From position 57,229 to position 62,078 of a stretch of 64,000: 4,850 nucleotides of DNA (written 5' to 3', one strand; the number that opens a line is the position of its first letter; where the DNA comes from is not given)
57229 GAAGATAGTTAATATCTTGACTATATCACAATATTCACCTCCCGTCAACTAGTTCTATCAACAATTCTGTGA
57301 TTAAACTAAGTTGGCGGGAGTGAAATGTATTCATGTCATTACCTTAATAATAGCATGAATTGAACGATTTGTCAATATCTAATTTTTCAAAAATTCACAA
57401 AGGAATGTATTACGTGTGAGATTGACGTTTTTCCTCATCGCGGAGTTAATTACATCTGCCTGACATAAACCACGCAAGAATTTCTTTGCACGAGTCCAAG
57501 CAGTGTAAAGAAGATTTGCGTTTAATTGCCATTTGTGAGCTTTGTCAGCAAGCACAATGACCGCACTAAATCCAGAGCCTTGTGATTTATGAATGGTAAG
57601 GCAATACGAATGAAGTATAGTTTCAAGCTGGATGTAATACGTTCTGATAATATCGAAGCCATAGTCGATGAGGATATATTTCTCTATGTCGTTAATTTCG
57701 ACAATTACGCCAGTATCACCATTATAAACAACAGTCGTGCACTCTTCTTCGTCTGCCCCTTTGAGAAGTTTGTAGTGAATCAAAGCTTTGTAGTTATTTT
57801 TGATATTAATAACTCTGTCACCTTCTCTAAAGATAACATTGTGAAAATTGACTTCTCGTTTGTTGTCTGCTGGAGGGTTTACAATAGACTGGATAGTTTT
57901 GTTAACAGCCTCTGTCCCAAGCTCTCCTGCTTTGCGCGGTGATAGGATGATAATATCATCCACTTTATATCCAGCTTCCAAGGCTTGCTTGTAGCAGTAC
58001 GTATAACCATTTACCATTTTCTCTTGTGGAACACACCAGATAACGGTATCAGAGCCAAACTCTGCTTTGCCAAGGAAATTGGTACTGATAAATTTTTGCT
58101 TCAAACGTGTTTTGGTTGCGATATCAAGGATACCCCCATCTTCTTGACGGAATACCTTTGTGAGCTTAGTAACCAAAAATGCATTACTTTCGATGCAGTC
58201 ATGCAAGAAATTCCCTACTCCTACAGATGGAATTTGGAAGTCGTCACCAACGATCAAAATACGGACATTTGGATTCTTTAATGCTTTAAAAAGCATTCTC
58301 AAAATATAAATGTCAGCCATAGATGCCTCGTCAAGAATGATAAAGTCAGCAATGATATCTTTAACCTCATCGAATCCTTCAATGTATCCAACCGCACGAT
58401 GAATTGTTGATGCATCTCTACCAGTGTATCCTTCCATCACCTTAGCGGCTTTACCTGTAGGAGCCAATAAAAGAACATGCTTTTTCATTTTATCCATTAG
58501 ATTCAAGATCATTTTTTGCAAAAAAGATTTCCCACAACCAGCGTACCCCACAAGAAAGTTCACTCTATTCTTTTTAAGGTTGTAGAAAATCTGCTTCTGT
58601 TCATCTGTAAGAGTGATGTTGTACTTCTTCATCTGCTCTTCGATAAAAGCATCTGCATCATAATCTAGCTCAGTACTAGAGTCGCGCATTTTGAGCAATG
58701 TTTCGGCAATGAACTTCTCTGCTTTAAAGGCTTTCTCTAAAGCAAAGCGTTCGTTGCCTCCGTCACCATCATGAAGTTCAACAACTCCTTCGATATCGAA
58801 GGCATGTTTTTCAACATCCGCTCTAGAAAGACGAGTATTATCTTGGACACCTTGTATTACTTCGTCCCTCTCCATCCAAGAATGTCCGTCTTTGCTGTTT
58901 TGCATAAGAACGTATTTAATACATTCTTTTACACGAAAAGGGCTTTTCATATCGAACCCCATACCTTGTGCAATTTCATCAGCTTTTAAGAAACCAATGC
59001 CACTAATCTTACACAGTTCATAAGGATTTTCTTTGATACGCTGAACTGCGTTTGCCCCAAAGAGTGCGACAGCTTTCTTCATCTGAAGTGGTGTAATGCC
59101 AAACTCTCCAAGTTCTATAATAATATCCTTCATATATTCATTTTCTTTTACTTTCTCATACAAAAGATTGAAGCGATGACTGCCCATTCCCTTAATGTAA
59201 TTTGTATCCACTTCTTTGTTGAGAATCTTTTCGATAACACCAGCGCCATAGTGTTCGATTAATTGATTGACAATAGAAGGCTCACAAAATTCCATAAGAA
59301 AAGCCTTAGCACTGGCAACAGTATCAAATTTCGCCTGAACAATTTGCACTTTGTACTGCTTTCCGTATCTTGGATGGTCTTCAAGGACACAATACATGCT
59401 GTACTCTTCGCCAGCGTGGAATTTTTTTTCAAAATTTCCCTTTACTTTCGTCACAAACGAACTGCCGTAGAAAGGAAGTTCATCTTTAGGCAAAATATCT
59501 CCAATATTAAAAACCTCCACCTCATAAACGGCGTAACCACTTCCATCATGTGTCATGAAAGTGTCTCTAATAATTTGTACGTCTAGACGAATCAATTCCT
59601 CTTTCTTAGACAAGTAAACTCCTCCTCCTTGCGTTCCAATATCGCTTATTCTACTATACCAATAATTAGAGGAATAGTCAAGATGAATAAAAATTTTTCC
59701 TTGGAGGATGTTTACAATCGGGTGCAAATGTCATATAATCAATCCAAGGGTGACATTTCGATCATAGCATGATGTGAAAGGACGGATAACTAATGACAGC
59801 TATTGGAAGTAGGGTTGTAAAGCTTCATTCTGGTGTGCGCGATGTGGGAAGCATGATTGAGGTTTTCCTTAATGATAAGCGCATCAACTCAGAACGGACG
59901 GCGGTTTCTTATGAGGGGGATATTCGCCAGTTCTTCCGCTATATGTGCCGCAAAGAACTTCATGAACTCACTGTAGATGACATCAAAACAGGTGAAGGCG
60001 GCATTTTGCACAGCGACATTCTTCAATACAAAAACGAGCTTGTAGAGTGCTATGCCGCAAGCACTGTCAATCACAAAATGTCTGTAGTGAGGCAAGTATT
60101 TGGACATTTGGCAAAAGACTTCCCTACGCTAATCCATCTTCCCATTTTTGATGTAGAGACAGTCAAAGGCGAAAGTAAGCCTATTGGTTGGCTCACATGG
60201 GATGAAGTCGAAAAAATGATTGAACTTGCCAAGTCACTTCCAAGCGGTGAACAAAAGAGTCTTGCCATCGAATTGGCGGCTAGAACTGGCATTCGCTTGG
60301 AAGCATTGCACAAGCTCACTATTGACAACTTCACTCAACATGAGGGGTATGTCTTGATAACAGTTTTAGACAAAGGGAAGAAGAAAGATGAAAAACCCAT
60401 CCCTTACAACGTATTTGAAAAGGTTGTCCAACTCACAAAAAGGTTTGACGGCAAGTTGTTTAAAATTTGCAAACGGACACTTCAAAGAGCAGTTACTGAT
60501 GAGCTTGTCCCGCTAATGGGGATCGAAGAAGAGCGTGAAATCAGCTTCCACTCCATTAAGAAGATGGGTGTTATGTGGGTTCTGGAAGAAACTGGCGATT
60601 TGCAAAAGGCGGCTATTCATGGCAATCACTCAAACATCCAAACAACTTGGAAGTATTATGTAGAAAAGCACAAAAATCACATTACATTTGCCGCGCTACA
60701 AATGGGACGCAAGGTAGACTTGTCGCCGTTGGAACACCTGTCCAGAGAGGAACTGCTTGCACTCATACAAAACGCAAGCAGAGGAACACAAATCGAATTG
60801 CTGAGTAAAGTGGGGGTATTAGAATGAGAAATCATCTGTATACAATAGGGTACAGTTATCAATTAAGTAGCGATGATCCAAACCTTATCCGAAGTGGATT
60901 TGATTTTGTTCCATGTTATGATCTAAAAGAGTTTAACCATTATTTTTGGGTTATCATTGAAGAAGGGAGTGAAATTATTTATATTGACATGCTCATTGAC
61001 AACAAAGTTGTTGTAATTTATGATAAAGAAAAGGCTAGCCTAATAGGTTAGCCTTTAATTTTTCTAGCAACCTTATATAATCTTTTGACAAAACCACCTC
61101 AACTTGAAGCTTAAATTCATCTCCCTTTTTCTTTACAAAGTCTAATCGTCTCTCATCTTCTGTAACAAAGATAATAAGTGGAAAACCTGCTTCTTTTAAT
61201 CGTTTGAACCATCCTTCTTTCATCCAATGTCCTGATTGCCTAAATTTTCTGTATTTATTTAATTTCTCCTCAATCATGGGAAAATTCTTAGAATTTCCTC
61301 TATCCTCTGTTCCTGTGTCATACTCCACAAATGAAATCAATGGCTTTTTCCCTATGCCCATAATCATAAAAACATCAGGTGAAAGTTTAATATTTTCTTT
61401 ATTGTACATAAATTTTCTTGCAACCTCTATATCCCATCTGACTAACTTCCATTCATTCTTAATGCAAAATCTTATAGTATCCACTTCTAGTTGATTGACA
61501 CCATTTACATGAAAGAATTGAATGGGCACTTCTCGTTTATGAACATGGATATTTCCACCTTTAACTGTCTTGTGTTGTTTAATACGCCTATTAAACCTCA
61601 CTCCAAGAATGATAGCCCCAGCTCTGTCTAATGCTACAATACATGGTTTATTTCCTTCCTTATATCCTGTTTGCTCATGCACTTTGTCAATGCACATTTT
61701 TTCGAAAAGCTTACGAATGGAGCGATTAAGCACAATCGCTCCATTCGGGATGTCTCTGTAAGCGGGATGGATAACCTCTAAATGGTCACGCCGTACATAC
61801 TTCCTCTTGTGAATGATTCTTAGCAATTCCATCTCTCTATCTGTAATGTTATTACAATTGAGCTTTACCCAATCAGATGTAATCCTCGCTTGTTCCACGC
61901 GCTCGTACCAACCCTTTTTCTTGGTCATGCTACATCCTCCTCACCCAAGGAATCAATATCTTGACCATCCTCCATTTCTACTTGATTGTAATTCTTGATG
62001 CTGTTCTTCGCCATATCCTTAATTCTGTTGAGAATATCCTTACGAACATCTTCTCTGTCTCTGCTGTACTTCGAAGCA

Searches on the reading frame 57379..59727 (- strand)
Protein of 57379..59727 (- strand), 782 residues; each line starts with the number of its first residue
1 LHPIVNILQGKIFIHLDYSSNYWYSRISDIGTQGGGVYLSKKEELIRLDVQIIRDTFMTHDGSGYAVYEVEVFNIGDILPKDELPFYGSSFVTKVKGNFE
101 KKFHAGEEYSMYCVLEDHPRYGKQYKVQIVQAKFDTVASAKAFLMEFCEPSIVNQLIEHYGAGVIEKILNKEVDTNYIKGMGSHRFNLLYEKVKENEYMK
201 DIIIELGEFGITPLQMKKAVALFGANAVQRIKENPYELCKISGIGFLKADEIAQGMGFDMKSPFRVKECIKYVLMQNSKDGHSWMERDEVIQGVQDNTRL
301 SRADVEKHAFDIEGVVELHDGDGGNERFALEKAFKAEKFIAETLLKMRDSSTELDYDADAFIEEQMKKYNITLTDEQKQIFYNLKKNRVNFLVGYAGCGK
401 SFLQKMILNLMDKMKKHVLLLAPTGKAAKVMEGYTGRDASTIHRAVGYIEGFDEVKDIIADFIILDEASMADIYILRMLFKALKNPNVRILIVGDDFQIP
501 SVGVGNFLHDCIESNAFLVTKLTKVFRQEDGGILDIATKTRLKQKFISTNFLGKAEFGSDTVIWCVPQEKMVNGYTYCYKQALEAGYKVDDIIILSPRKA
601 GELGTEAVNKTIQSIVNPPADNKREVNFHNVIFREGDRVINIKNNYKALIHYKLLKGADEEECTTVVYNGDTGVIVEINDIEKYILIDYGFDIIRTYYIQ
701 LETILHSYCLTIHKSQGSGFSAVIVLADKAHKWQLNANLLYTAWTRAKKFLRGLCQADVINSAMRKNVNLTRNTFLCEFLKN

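Call 13: search_protein_families(library=phrogs, proteins=[window:57379-59727:-], max_evalue=0.0001)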
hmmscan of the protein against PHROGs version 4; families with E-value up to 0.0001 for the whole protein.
window:57379-59727:- (782 aa): 5 families
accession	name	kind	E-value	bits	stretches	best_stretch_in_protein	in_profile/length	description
phrog_4412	-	DNA, RNA and nucleotide metabolism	1.2e-195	653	1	40-781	2-739/743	exonuclease V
phrog_325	-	DNA, RNA and nucleotide metabolism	7.4e-57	194.3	1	286-751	385-864/986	Dda-like helicase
phrog_1967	-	DNA, RNA and nucleotide metabolism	6.9e-14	52.4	1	710-775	608-688/776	DNA helicase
phrog_25471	-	unknown function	3.5e-05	24.9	1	373-436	3-73/162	-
phrog_170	-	other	8.9e-05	23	0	358-403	60-106/323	PhoH-like phosphate starvation-inducible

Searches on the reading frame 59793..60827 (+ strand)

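Call 70: search_protein_families(library=pfam, proteins=[window:59793-60827:+], max_evalue=0.001)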
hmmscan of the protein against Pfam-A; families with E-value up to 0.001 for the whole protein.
window:59793-60827:+ (344 aa): 2 families
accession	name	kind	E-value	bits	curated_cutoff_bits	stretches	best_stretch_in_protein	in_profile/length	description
PF00589.27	Phage_integrase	-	5e-13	49.6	27.1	1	133-295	2-171/172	Phage integrase family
PF02899.23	Phage_int_SAM_1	-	7.3e-05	23.4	22.3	1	29-106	11-79/83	Phage integrase, N-terminal SAM-like domain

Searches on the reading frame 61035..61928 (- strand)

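Call 71: search_protein_families(library=pfam, proteins=[window:61035-61928:-], max_evalue=0.001)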
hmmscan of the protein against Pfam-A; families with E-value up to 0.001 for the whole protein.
window:61035-61928:- (297 aa): 1 family
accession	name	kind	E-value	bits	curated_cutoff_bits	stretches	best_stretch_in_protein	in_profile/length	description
PF13814.12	Replic_Relax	-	4e-13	50.3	25.3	1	36-243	1-190/191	Replication-relaxation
